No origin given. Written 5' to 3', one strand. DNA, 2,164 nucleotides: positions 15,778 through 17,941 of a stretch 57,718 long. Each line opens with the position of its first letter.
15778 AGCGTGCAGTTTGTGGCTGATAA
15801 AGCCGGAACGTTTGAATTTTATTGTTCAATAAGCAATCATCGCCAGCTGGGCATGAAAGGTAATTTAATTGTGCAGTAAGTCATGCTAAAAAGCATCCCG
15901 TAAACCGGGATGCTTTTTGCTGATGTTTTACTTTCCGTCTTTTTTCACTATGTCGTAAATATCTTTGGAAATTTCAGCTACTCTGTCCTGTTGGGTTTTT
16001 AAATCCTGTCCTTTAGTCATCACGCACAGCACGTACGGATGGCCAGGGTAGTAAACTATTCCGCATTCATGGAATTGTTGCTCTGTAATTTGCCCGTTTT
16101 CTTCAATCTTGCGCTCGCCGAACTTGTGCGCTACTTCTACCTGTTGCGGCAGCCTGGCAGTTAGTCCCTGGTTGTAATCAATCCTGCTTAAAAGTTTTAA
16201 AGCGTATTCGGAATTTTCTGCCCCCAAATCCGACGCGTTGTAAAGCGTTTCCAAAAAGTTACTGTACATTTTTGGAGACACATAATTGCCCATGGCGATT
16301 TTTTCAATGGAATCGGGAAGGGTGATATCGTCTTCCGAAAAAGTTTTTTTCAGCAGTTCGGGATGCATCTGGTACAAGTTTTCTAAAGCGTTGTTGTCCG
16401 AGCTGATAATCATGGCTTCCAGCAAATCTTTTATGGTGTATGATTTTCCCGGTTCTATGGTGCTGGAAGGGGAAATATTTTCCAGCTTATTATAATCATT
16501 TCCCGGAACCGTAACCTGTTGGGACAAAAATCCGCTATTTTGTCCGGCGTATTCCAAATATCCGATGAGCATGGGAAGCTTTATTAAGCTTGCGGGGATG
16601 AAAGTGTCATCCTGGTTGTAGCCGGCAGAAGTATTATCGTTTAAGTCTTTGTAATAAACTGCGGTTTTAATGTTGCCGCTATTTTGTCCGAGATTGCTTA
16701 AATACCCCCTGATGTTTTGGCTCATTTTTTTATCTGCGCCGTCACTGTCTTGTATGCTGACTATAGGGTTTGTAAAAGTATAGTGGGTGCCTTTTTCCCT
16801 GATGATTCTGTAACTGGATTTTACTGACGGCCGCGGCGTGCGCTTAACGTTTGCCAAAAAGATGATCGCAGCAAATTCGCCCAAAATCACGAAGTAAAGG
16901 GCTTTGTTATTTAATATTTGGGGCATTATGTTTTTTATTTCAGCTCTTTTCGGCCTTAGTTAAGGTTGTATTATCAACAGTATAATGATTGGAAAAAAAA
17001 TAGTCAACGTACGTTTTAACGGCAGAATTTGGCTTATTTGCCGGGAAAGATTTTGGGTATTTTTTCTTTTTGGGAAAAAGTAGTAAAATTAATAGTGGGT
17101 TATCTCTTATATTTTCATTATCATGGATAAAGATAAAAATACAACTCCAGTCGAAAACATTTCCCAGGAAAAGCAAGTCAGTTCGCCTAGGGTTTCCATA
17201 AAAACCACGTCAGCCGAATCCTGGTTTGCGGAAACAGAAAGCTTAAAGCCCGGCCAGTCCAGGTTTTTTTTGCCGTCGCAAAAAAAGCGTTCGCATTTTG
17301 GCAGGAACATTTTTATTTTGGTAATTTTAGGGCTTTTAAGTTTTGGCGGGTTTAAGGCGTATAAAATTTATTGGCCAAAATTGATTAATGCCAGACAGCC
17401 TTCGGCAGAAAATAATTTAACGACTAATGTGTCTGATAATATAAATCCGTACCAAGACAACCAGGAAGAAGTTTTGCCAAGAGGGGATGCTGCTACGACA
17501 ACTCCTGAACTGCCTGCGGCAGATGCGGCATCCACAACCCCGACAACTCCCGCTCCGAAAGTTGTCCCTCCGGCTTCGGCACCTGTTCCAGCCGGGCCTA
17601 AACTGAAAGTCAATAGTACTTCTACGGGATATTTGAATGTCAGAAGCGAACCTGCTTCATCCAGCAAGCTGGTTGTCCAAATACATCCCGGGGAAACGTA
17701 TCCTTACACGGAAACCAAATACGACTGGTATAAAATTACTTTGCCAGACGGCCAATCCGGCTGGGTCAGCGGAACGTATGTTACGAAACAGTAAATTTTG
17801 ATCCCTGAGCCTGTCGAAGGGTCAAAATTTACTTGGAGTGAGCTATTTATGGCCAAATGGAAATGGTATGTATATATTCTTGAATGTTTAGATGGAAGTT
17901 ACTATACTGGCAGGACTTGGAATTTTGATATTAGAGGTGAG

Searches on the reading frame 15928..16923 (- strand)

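Call 15: search_protein_families(library=pfam, proteins=[window:15928-16923:-], max_evalue=0.00001)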
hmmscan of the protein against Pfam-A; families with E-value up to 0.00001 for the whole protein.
window:15928-16923:- (331 aa): 1 family
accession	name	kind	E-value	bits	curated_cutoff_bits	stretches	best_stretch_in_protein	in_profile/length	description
PF13354.11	Beta-lactamase2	-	1.5e-36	126.2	22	1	89-303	2-214/214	Beta-lactamase enzyme family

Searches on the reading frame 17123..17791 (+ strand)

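Call 15: search_protein_families(library=pfam, proteins=[window:17123-17791:+], max_evalue=0.00001)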
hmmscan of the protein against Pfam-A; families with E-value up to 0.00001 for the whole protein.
window:17123-17791:+ (223 aa): 2 families
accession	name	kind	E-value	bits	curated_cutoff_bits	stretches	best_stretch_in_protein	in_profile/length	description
PF08239.17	SH3_3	-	8.8e-13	48.7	27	1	170-220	2-53/54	Bacterial SH3 domain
PF06347.19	SH3_4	-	1.9e-06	28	24.1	1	170-216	4-50/56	Bacterial SH3 domain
